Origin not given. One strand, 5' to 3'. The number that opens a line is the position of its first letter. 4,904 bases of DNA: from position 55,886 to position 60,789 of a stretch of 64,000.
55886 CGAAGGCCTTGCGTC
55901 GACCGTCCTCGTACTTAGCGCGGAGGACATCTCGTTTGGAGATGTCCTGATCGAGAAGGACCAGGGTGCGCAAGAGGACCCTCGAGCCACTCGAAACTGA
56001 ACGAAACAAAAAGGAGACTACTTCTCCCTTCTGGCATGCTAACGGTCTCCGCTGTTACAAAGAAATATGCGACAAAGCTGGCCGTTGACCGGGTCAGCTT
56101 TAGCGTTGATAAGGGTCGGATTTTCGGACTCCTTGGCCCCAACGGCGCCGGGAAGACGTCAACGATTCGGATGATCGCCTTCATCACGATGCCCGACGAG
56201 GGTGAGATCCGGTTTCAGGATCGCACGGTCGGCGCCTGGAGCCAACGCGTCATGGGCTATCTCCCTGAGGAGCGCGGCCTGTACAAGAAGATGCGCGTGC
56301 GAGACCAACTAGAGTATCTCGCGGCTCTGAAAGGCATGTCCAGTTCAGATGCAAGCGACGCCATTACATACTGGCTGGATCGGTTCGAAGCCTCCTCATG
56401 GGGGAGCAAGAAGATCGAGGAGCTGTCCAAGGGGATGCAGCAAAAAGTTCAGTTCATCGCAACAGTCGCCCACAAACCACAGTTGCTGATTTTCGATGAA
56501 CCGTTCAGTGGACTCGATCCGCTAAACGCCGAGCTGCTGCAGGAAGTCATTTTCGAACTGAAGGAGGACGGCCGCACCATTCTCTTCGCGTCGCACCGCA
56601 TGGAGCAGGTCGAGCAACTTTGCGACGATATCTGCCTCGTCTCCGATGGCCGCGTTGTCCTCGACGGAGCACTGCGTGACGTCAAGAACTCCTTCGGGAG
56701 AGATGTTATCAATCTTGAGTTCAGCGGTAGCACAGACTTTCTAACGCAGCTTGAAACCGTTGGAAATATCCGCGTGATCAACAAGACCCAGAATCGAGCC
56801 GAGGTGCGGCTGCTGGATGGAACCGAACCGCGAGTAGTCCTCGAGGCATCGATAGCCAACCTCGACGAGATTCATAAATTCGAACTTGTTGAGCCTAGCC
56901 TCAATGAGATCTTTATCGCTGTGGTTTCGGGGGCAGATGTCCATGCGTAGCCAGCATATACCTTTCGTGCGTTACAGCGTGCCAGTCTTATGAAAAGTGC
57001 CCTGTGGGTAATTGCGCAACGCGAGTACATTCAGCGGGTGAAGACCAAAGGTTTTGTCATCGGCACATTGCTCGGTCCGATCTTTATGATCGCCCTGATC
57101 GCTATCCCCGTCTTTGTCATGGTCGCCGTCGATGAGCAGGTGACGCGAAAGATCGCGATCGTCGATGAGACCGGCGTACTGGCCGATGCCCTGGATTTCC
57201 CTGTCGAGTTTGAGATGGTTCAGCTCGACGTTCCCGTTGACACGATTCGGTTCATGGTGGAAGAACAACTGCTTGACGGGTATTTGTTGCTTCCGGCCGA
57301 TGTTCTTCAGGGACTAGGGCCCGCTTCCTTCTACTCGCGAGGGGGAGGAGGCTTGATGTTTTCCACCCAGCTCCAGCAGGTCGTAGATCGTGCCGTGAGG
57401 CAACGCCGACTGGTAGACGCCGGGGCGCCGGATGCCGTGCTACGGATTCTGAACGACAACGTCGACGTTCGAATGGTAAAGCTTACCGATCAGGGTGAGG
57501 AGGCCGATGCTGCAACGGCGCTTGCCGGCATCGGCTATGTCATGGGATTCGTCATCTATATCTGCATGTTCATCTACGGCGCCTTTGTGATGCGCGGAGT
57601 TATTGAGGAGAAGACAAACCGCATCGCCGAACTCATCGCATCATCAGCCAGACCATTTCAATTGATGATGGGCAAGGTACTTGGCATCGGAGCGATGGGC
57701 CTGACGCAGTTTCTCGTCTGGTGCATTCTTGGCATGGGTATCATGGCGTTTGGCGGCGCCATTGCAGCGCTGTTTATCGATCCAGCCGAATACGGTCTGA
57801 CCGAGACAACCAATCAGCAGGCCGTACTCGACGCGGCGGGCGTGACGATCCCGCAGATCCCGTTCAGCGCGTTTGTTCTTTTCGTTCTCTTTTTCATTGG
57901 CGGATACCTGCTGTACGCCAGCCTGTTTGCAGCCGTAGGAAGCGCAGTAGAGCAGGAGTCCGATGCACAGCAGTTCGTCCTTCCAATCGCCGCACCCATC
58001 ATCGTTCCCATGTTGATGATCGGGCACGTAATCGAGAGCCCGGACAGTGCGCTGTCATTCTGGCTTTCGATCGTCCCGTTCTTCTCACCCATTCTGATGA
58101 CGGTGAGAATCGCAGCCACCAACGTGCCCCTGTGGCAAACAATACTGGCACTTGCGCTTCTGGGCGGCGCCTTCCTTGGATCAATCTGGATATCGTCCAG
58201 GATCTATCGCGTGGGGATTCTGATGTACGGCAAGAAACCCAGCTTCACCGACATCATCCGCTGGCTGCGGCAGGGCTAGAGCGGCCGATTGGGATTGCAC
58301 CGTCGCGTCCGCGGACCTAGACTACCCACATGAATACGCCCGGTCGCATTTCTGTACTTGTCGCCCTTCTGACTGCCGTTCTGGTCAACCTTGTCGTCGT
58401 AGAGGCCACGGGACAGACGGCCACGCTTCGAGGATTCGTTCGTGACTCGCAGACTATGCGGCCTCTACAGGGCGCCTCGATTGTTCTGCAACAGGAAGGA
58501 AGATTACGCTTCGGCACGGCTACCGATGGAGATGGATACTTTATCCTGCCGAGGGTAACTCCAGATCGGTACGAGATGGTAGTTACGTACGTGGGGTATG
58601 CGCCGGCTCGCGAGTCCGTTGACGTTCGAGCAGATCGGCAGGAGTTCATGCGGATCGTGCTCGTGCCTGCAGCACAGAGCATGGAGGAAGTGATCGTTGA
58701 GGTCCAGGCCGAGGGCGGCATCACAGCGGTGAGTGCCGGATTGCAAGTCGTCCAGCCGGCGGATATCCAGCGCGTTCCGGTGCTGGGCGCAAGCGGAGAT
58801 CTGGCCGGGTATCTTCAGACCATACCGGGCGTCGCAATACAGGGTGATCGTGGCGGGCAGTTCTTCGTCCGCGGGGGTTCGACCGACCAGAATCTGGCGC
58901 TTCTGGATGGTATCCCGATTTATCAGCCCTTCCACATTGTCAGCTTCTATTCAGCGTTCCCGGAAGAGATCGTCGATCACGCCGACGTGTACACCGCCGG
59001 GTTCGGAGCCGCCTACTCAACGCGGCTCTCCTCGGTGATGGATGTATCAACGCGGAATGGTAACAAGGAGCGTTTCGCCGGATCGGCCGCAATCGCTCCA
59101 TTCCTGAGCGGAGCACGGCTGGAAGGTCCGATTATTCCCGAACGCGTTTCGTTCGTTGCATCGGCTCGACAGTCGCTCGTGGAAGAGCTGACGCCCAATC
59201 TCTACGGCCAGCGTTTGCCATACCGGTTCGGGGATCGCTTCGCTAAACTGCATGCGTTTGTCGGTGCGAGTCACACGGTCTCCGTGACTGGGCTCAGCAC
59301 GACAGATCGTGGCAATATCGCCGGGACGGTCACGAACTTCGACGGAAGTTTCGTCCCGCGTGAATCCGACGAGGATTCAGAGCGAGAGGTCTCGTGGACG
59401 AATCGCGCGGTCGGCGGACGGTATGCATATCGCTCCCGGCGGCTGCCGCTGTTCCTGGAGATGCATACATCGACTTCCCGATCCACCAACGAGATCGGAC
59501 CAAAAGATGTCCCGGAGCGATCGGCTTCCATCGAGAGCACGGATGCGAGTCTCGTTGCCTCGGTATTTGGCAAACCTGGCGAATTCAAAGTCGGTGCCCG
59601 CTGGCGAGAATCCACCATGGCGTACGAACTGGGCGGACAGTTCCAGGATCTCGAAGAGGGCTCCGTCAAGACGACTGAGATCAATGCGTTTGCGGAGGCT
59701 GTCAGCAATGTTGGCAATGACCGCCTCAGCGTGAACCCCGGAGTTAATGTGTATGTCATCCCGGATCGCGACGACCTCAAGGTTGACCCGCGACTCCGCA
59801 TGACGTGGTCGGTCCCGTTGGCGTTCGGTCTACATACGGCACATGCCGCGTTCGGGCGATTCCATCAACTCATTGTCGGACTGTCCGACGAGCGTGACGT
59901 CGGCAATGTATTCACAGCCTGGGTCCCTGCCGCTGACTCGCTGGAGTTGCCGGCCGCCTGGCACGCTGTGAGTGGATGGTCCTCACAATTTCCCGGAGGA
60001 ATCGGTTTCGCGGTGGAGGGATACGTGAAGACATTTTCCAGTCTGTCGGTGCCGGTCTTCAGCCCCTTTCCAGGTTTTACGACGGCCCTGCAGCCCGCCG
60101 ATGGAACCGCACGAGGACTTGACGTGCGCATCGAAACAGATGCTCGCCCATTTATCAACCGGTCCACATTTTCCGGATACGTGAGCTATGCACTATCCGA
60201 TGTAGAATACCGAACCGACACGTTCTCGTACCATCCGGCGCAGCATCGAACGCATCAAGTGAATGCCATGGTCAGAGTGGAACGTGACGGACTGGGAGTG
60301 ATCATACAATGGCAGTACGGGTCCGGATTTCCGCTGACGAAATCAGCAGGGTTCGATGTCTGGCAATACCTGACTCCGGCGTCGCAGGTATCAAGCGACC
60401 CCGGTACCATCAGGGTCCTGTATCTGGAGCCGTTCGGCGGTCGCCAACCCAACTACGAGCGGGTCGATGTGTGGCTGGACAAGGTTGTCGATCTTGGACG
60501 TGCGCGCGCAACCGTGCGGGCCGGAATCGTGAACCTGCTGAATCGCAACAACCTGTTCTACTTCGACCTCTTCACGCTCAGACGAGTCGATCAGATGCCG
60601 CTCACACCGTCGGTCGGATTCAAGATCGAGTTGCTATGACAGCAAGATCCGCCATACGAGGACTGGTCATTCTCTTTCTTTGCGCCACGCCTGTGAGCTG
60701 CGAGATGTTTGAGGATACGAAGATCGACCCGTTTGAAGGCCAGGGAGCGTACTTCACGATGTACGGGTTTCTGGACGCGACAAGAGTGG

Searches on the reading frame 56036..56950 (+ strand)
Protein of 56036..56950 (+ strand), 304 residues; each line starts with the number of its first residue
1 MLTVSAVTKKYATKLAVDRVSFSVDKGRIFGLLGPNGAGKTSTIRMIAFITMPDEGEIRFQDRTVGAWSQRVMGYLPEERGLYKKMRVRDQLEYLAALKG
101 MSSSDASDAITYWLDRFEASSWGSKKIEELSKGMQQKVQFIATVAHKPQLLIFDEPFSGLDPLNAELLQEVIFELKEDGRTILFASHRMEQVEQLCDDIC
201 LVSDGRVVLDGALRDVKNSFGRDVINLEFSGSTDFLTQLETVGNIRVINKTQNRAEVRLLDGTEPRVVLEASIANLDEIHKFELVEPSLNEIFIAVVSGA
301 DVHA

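Call 76: search_protein_families(library=pfam, proteins=[window:56036-56950:+], max_evalue=0.0001)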
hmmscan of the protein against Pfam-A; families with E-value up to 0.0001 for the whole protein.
window:56036-56950:+ (304 aa): 3 families
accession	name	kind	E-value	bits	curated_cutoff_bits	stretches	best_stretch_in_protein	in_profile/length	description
PF00005.33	ABC_tran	-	2.5e-26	93.3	25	1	18-157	2-136/137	ABC transporter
PF13732.12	DrrA1-3_C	-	1.4e-15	58.2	27.4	1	211-297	1-81/81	ATP-binding protein DrrA1-3-like, C-terminal domain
PF13304.12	AAA_21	-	2.5e-13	51.2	27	1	128-187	236-298/304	AAA domain, putative AbiEii toxin, Type IV TA system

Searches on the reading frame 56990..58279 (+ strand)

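Call 76: search_protein_families(library=pfam, proteins=[window:56990-58279:+], max_evalue=0.0001)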
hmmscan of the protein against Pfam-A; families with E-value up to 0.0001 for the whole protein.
window:56990-58279:+ (429 aa): 1 family
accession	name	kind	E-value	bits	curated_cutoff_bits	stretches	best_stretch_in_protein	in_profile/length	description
PF12698.13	ABC2_membrane_3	-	1.8e-52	179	31.6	1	20-402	1-345/347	ABC-2 family transporter protein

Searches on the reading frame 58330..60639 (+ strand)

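Call 76: search_protein_families(library=pfam, proteins=[window:58330-60639:+], max_evalue=0.0001)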
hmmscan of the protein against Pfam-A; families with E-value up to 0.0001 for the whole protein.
window:58330-60639:+ (769 aa): 3 families
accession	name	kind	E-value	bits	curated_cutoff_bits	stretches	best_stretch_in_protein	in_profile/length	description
PF13715.12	CarbopepD_reg_2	-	1e-17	64.3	32.2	1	34-123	2-88/88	CarboxypepD_reg-like domain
PF13620.12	CarboxypepD_reg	-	4e-16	59.6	32.3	1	32-111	1-81/82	Carboxypeptidase regulatory-like domain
PF07715.20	Plug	-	7.6e-10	39.7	23.9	1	136-231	7-101/107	TonB-dependent Receptor Plug Domain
